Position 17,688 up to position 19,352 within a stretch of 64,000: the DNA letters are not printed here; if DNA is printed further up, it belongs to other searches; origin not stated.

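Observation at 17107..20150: Three-gene DUF547 / GT-C-like / GT2 operon: probable polyprenyl-phosphate-sugar periplasmic glycosylation system of unknown target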

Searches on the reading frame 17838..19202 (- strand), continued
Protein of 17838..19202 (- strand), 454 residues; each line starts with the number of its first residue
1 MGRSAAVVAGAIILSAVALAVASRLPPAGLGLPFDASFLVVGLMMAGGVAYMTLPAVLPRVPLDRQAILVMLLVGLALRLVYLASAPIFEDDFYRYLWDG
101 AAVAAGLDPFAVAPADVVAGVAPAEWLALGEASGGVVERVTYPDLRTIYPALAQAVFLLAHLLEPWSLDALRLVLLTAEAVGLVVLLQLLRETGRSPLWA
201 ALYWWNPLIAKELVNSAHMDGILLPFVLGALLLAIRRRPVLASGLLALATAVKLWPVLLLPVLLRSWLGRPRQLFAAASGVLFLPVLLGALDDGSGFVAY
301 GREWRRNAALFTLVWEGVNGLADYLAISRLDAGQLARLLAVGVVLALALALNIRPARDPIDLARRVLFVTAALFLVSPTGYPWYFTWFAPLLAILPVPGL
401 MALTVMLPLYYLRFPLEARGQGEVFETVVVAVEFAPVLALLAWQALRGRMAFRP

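Call 24: search_protein_families(library=pfam, proteins=[L032:832-1788:+, L032:2096-2956:+, L032:2963-3712:+, L032:3740-5257:+, L032:7217-9391:+, L032:9522-11648:+, L024:5347-5808:+, L024:9514-10194:+, L008:6419-7027:-, L024:7295-9388:+], max_evalue=0.00001)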
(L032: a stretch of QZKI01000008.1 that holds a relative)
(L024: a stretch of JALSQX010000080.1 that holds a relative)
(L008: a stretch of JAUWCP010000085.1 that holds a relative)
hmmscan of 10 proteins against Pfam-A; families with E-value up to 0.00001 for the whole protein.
L032:832-1788:+ (318 aa): 2 families
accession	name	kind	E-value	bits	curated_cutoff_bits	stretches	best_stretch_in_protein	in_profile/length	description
PF12345.13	DUF3641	-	1.1e-52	178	24.9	1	182-315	1-133/134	Protein of unknown function (DUF3641)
PF04055.27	Radical_SAM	-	6.1e-12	46.5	29.5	1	28-164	2-142/166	Radical SAM superfamily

L032:2096-2956:+ (286 aa): 1 family
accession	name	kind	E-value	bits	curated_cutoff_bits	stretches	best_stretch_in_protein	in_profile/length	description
PF04784.19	DUF547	-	1.2e-29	103.2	27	1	82-200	2-125/125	Protein of unknown function, DUF547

L032:2963-3712:+ (249 aa): 1 family
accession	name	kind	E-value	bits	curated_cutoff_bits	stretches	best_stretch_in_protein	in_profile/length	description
PF09335.16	VTT_dom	-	4.7e-30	105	33.9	1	85-200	1-119/123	VTT domain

L032:3740-5257:+ (505 aa): 10 families
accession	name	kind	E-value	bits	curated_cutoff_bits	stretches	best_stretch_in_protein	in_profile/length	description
PF07992.20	Pyr_redox_2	-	1.9e-63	215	26.1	1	35-350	1-289/291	Pyridine nucleotide-disulphide oxidoreductase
PF02852.28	Pyr_redox_dim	-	3.2e-32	111.4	25.3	1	372-480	1-109/110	Pyridine nucleotide-disulphide oxidoreductase, dimerisation domain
PF00070.33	Pyr_redox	-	8.8e-25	87.5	22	1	202-275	1-74/82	Pyridine nucleotide-disulphide oxidoreductase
PF01134.28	GIDA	-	1.8e-12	47.5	22.1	1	37-172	2-150/391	Glucose inhibited division protein A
PF13738.12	Pyr_redox_3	-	1.4e-08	34.8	30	0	153-336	115-305/305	Pyridine nucleotide-disulphide oxidoreductase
PF01262.27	AlaDh_PNT_C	-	1.2e-07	31.9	23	0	36-65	30-59/214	Alanine dehydrogenase/PNT, C-terminal domain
PF13450.12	NAD_binding_8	-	8.6e-07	29.6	21.9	0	39-73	1-36/68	NAD(P)-binding Rossmann-like domain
PF12831.13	FAD_oxidored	-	2e-06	27.8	27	0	37-72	2-38/416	FAD dependent oxidoreductase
PF03486.20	HI0933_like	-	2.4e-06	27.6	50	0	36-66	2-32/244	HI0933-like protein Rossmann domain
PF01266.30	DAO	-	8.2e-06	26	27.9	0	37-69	2-35/353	FAD dependent oxidoreductase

L032:7217-9391:+ (724 aa): 5 families
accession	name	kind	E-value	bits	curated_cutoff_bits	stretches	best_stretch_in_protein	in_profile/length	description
PF00535.33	Glycos_transf_2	-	5.5e-45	153.7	23.3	2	53-206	2-165/168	Glycosyl transferase family 2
PF09837.15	DUF2064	-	3e-37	127.5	25.8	1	327-441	5-120/120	Uncharacterized protein conserved in bacteria (DUF2064)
PF13641.12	Glyco_tranf_2_3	-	1.5e-14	55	27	1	492-676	2-212/230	Glycosyltransferase like family 2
PF12804.13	NTP_transf_3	-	5.2e-11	43.4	27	0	58-166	21-131/160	MobA-like NTP transferase domain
PF10111.15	Glyco_tranf_2_2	-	9.1e-07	29.1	27.3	0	494-582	1-102/276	Glycosyltransferase like family 2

L032:9522-11648:+ (708 aa): 20 families
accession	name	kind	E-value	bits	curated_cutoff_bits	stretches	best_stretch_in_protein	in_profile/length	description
PF07719.23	TPR_2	-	1.7e-30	103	27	0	488-516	5-33/34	Tetratricopeptide repeat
PF13432.12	TPR_16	-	2.9e-30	104.8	32.7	1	528-573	7-52/65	Tetratricopeptide repeat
PF14559.12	TPR_19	-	2.1e-26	92.5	25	1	528-590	1-63/68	Tetratricopeptide repeat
PF00515.34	TPR_1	-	8.1e-26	89.2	27.8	0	488-516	5-33/34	Tetratricopeptide repeat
PF13428.12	TPR_14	-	9.4e-26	88.1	23.5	0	625-661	6-42/44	Tetratricopeptide repeat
PF13181.12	TPR_8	-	1.2e-25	87.9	25.7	0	488-516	5-33/34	Tetratricopeptide repeat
PF13431.12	TPR_17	-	2.7e-24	83.8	24.4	0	540-572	1-33/34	Tetratricopeptide repeat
PF13414.12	TPR_11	-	5.1e-19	68.1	26.8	0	491-532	1-42/42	TPR repeat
PF13176.12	TPR_7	-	3.9e-18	64.4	27.9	0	625-648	4-27/36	Tetratricopeptide repeat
PF13424.12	TPR_12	-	2.8e-17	63.1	30.1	1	487-548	6-75/77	Tetratricopeptide repeat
PF23914.1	TPR_CcmH_CycH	-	3.1e-14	53.5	42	0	489-574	55-143/158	Cytochrome c-type biogenesis protein H TPR domain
PF13371.12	TPR_9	-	2e-13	50.6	35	1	627-692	2-67/73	Tetratricopeptide repeat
PF13174.12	TPR_6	-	2.1e-13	50.4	26.3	0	626-652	6-32/33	Tetratricopeptide repeat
PF14561.12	TPR_20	-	2.4e-10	41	25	0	607-678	9-82/90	Tetratricopeptide repeat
PF13429.12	TPR_15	-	5.3e-10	39.6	26.2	0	450-572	146-268/280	Tetratricopeptide repeat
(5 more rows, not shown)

L024:5347-5808:+ (153 aa): 0 families

L024:9514-10194:+ (226 aa): 3 families
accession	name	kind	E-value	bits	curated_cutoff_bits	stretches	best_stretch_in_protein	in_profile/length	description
PF04542.20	Sigma70_r2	-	2.7e-16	59.6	24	1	46-112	2-70/71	Sigma-70 region 2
PF08281.18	Sigma70_r4_2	-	8.3e-16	57.8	25.7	1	160-210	4-54/54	Sigma-70, region 4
PF22029.2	PhyR_sigma2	-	4.3e-06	27.1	27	0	49-96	4-51/55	Sigma2 domain of PhyR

L008:6419-7027:- (202 aa): 1 family
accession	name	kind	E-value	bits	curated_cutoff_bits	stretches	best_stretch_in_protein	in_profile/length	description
PF00581.25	Rhodanese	-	1e-14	55.2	22.2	1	67-164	2-101/102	Rhodanese-like domain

L024:7295-9388:+ (697 aa): 5 families
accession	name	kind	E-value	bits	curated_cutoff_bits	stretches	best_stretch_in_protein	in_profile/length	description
PF00535.33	Glycos_transf_2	-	1.2e-39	136.3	23.3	2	9-130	2-131/168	Glycosyl transferase family 2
PF09837.15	DUF2064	-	5.7e-37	126.7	25.8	1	281-397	3-120/120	Uncharacterized protein conserved in bacteria (DUF2064)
PF12804.13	NTP_transf_3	-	1e-10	42.5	27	0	14-122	21-131/160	MobA-like NTP transferase domain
PF13641.12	Glyco_tranf_2_3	-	3.2e-09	37.6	27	0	6-88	2-97/230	Glycosyltransferase like family 2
PF01983.22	CofC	-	1.9e-06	27.7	22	0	320-385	74-136/217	Guanylyl transferase CofC like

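Call 27: list_cluster_members(proteins=[window:17838-19202:-, window:19225-20148:-, window:17107-17814:-, P0002])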
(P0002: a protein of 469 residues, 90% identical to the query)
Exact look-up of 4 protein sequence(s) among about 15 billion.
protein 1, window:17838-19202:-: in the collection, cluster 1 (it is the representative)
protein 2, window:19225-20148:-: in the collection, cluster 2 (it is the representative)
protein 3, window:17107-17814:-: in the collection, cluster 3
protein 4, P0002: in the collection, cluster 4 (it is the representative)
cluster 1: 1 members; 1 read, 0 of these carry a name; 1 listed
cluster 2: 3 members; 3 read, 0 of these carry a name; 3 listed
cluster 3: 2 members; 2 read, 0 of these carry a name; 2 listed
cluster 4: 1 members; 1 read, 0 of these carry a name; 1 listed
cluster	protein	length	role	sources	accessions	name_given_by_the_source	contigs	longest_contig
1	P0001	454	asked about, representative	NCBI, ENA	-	-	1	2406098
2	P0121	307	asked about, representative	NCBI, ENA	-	-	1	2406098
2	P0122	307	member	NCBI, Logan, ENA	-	-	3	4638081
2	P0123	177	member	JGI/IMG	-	-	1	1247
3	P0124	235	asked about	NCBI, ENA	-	-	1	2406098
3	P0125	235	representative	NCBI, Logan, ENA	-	-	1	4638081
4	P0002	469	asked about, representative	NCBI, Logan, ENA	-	-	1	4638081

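Call 43: predict_structure(alignment_id=A1)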
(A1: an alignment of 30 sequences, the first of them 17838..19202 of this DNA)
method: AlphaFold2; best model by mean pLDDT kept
length: 454 residues; sequences in the alignment: 30
mean_pLDDT: 91.4   pTM: 0.91
mean pLDDT of the five models: 91.4, 91.2, 91.0, 89.7, 89.0
residues with pLDDT >= 90: 343; 70-90: 88; 50-70: 17; < 50: 6
segments of 3 or more residues with pLDDT < 50: 450-454
pLDDT, mean of each block of 10 residues (from residue 1): 92 96 69 72 97 95 95 98 90 96 96 97 98 95 93 97 97 97 98 97 98 95 97 94 95 94 74 82 86 87 83 91 88 89 93 90 96 93 95 96 97 89 92 95 80 32
secondary structure, 60 per line:
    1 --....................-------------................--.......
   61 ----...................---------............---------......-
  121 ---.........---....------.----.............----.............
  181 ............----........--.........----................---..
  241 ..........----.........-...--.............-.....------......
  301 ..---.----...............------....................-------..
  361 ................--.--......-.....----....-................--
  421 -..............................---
elements in order: H3-22 H36-51 H54-60 H65-83 H93-104 H114-119 H124-132 H136-139 H151-163 H168-192 H197-204 H207-215 H220-235 H239-250 H255-263 H270-282 H284-288 H296-302 H311-325 H332-351 H359-376 H382-387 H389-393 H398-401 H403-418 H422-451

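Call 47: search_solved_structures(query=A1, max_evalue=1, show_alignments=2)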
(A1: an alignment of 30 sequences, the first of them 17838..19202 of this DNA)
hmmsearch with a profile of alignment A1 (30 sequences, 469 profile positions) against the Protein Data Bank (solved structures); distinct sequences matched with E-value up to 1: 0.

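Call 49: fold_search(model_id=the predicted structure, library=pdb)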
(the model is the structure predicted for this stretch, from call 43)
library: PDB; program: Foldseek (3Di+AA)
matches with E <= 10: 135; with E <= 0.001: 1
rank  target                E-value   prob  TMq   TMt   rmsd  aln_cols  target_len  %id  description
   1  9dm5                  8.5e-04  1.00  0.47  0.54   7.9       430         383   22  Product-Bound mannosyltransferase PimE (released 2025-06-25)
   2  9wno_A                1.6e-03  1.00  0.57  0.63   5.8       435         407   16  Cryo-EM structure of Candida glabrata GPI mannosyltransferase I bound to Dol-P-Man (released 2025-12-03)
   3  9dm7_A                2.6e-03  1.00  0.45  0.54   8.6       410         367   20  mannosyltransferase PimE in complex with Fab_E6 (released 2025-06-25)
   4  7wld_U                1.8e-02  1.00  0.52  0.56   7.7       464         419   16  Cryo-EM structure of the human glycosylphosphatidylinositol transamidase complex at 2.53 Angstrom resolution (released 2022-04-27)
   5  8imx_U                3.8e-02  1.00  0.48  0.52   8.8       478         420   15  Cryo-EM structure of GPI-T with a chimeric GPI-anchored protein (released 2023-08-16)
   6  5f15                  6.0e-02  1.00  0.44  0.38  13.8       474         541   15  Crystal Structure of ArnT from Cupriavidus metallidurans bound to Undecaprenyl phosphate (released 2016-02-17)
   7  5ezm                  2.1e-01  0.96  0.36  0.31  16.7       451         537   15  Crystal Structure of ArnT from Cupriavidus metallidurans in the apo state (released 2016-02-17)
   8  7oci_F                2.6e-01  0.85  0.33  0.25  17.4       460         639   12  Cryo-EM structure of yeast Ost6p containing oligosaccharyltransferase complex (released 2022-02-16)
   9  5ee7                  2.9e-01  0.13  0.12  0.13  25.6       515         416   12  Crystal structure of the human glucagon receptor (GCGR) in complex with the antagonist MK-0893 (released 2016-04-20)
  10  9ub7_B                3.0e-01  0.99  0.48  0.54   8.3       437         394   16  Structure of glycosylphosphatidylinositol transamidase,state 1 (released 2026-04-08)
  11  6x0o                  3.8e-01  0.63  0.30  0.15  21.1       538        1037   14  Single-Particle Cryo-EM Structure of Arabinosyltransferase EmbB from Mycobacterium smegmatis (released 2020-06-10)
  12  5dse_A                3.8e-01  0.16  0.15  0.14  25.0       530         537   14  Crystal Structure of the TTC7B/Hyccin Complex (released 2015-12-02)
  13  6s7t_A                4.1e-01  0.85  0.33  0.23  18.3       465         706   13  Cryo-EM structure of human oligosaccharyltransferase complex OST-B (released 2019-12-18)
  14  8b6l_I                4.3e-01  0.63  0.28  0.20  20.2       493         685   14  Subtomogram average of the human Sec61-TRAP-OSTA-translocon (released 2022-12-07)
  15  9vim_C                5.2e-01  0.11  0.16  0.13  26.5       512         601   15  Zea mays URE transporter DUR3 - URE bound (released 2025-11-05)
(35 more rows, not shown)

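Call 56: find_encoding_contigs(protein=P0002, flank=8000, max_places=2)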
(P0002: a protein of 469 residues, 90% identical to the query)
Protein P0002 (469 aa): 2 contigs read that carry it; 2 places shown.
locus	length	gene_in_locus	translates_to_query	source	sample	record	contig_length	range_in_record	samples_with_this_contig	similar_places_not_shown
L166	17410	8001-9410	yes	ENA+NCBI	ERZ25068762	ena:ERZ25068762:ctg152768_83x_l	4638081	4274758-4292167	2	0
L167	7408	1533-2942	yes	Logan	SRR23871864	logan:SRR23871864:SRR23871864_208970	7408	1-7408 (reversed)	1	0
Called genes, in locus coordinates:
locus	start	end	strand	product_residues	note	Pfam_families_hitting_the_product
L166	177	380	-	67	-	PF13751:DDE_Tnp_1_6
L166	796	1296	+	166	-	PF00583:Acetyltransf_1, PF13673:Acetyltransf_10 (weak), PF13508:Acetyltransf_7 (weak)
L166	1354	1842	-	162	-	PF00583:Acetyltransf_1, PF13673:Acetyltransf_10 (weak), PF13508:Acetyltransf_7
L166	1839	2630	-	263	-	PF02567:PhzC-PhzF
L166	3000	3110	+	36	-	-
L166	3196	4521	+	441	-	PF00155:Aminotran_1_2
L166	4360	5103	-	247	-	-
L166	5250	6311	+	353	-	PF13384:HTH_23 (weak), PF13551:HTH_29, PF13592:HTH_33, PF13358:DDE_3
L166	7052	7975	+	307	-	PF04784:DUF547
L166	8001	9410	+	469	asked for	PF26314:MptA_B_family, PF09594:GT87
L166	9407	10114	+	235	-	PF00535:Glycos_transf_2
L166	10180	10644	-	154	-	PF13577:SnoaL_4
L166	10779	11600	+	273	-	PF00378:ECH_1, PF16113:ECH_2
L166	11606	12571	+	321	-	PF00389:2-Hacid_dh, PF02826:2-Hacid_dh_C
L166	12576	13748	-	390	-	PF04055:Radical_SAM, PF06969:HemN_C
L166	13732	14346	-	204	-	PF01725:Ham1p_like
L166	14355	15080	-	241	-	PF01138:RNase_PH, PF03725:RNase_PH_C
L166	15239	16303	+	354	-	PF01628:HrcA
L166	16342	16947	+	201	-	PF01025:GrpE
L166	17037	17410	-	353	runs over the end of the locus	PF13384:HTH_23, PF13551:HTH_29, PF13592:HTH_33, PF13358:DDE_3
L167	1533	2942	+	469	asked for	PF26314:MptA_B_family, PF09594:GT87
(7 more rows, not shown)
